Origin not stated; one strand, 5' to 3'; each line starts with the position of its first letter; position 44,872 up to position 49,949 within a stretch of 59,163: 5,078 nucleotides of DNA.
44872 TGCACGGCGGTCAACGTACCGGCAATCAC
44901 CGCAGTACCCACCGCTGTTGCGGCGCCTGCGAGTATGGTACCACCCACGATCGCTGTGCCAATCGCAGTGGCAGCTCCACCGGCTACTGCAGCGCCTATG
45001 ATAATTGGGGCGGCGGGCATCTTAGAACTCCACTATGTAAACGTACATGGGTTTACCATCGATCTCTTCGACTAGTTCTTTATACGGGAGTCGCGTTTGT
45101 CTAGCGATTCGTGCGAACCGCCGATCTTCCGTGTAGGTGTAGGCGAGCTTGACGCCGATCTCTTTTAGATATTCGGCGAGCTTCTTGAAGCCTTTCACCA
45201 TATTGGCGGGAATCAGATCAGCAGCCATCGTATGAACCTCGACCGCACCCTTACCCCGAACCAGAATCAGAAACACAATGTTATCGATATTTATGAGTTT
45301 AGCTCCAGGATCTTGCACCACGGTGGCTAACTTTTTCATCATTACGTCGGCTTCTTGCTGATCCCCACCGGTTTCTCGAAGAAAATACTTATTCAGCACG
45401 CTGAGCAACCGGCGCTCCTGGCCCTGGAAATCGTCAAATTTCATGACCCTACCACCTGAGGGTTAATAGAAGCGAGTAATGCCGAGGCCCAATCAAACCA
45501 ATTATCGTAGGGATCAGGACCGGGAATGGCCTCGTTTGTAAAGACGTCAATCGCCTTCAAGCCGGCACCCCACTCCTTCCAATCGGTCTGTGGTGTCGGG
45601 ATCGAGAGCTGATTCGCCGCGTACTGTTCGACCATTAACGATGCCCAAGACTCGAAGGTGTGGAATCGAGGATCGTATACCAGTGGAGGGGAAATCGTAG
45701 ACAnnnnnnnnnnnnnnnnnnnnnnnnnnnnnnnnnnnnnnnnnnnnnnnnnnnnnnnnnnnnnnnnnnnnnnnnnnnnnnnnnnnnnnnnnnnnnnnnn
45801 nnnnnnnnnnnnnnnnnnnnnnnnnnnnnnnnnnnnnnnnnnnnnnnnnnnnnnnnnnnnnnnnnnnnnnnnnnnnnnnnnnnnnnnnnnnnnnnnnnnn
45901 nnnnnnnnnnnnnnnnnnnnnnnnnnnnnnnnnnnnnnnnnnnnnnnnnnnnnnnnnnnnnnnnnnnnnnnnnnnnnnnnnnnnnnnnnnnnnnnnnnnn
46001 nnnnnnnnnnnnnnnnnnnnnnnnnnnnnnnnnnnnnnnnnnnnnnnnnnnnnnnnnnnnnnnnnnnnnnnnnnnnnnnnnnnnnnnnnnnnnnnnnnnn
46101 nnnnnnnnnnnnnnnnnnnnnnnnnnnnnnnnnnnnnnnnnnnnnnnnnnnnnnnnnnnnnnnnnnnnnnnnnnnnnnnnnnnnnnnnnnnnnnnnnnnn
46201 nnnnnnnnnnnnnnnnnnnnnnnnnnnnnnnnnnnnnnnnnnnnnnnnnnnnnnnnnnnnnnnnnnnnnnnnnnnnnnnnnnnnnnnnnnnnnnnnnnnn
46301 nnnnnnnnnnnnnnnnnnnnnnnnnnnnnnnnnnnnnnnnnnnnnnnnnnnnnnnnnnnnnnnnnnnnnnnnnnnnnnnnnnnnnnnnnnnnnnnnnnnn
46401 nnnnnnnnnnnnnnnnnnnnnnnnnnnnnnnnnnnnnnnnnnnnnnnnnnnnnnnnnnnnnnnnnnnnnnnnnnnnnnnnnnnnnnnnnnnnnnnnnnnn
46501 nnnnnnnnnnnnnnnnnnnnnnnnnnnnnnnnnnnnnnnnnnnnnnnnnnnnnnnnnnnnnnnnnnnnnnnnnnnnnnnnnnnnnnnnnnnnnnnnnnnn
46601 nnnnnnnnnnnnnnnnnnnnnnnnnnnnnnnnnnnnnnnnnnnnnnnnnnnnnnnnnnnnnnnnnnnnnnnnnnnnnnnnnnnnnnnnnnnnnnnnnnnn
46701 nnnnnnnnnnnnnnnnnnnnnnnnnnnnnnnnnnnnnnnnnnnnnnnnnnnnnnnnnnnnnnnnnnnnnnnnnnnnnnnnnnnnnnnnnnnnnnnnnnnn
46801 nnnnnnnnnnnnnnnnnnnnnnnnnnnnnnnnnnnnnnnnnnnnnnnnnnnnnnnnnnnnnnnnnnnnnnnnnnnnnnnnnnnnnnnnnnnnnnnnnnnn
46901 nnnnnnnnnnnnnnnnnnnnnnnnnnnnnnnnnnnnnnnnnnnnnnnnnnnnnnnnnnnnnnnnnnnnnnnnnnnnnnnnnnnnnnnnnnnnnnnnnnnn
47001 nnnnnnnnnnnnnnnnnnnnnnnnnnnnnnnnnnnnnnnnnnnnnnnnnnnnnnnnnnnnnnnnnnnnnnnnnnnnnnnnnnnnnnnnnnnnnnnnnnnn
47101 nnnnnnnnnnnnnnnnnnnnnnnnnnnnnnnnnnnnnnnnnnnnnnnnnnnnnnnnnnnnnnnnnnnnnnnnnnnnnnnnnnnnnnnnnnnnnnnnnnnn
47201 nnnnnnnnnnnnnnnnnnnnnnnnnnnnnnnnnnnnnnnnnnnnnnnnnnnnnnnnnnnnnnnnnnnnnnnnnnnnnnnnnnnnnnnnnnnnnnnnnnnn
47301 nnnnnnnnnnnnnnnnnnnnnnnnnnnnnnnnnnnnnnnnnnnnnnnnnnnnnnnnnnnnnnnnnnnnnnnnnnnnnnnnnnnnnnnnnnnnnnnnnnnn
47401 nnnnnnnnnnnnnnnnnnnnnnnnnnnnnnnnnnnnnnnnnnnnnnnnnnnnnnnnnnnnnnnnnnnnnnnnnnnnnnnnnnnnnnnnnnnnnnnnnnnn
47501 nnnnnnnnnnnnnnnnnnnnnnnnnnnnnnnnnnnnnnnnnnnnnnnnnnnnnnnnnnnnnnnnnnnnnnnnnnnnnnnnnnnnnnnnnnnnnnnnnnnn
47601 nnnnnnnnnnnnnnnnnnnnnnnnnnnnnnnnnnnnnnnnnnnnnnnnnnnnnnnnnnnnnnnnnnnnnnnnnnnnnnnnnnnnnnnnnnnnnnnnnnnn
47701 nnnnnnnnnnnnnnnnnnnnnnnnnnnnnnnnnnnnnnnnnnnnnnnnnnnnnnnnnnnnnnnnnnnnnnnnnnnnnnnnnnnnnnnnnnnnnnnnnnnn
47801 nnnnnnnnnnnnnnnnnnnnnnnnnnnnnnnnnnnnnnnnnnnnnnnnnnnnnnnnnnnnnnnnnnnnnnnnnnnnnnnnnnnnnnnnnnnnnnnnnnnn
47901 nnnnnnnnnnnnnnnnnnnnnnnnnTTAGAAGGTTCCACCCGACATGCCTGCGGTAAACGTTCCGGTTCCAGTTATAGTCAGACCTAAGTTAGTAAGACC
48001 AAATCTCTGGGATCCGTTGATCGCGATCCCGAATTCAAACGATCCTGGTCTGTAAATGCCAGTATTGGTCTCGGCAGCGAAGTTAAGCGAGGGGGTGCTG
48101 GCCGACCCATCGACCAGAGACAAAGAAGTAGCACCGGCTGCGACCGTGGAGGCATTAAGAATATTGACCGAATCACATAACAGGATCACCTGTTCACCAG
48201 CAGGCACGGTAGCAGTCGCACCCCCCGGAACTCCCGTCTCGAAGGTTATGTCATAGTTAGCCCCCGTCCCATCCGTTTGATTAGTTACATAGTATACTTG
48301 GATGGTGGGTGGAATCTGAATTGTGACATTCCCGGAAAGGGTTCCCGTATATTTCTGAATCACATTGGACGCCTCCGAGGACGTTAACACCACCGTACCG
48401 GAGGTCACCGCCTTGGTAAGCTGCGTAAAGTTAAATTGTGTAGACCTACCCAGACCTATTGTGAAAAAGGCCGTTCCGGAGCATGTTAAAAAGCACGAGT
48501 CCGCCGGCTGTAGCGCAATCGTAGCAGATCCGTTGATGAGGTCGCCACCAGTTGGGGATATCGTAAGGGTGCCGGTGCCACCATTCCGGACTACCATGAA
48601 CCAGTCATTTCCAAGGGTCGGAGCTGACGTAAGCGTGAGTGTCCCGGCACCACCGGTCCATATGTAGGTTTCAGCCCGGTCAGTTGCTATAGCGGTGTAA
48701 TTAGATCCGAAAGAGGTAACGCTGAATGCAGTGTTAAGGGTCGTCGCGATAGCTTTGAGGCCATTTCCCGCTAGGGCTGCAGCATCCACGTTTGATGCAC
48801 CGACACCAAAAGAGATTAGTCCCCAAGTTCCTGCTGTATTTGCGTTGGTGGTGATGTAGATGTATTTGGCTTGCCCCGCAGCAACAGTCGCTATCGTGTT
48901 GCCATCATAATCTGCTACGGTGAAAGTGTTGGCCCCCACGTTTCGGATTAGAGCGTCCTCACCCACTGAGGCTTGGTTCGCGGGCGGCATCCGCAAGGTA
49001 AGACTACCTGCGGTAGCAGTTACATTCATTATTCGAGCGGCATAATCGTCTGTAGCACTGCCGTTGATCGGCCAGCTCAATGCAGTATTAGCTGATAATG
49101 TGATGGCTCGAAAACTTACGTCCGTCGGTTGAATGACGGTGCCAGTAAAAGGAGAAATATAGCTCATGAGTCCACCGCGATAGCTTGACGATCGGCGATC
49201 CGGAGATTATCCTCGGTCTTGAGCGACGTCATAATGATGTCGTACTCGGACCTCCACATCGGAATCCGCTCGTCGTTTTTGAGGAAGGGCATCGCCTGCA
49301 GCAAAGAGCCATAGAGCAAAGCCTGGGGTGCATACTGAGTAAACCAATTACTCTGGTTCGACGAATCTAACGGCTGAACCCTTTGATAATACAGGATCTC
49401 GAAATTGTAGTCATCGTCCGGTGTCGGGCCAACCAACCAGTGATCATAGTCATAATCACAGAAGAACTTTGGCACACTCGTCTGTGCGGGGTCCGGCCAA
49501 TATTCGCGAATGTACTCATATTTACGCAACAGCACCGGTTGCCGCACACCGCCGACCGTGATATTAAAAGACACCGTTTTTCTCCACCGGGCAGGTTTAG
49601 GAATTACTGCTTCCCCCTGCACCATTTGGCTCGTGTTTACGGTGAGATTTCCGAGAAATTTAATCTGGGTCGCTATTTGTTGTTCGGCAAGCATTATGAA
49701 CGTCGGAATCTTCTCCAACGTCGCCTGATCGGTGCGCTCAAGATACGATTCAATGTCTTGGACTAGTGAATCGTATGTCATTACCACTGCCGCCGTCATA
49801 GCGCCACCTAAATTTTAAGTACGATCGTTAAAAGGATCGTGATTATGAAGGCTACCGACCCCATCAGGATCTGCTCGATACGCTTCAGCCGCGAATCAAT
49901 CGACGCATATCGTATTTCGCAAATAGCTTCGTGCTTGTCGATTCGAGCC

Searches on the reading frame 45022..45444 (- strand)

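Call 89: search_protein_families(library=pfam, max_evalue=0.1, proteins=[window:45022-45444:-])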
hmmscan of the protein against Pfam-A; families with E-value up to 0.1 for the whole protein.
window:45022-45444:- (140 aa): 1 family
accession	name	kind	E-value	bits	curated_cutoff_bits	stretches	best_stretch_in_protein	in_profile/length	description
PF24212.1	DUF7433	-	0.022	14.9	24.2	1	49-92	6-46/51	Family of unknown function (DUF7433)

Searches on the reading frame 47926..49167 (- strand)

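Call 19: search_protein_families(library=phrogs, proteins=[window:47926-49167:-])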
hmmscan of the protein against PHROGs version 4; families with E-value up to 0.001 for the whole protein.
window:47926-49167:- (413 aa): 1 family
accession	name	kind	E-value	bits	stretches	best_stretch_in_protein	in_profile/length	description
phrog_28766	-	tail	8.1e-05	22.1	1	342-402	215-276/472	tail fiber protein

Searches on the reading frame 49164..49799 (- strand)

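Call 19: search_protein_families(library=phrogs, proteins=[window:49164-49799:-])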
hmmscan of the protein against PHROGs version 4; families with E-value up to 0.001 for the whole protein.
window:49164-49799:- (211 aa): 2 families
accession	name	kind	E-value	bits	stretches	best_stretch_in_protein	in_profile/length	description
phrog_2941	-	head and packaging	2.6e-30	106.7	1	6-200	3-194/208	virion structural protein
phrog_10775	-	tail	7.9e-06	26.7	1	109-196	131-220/237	tail protein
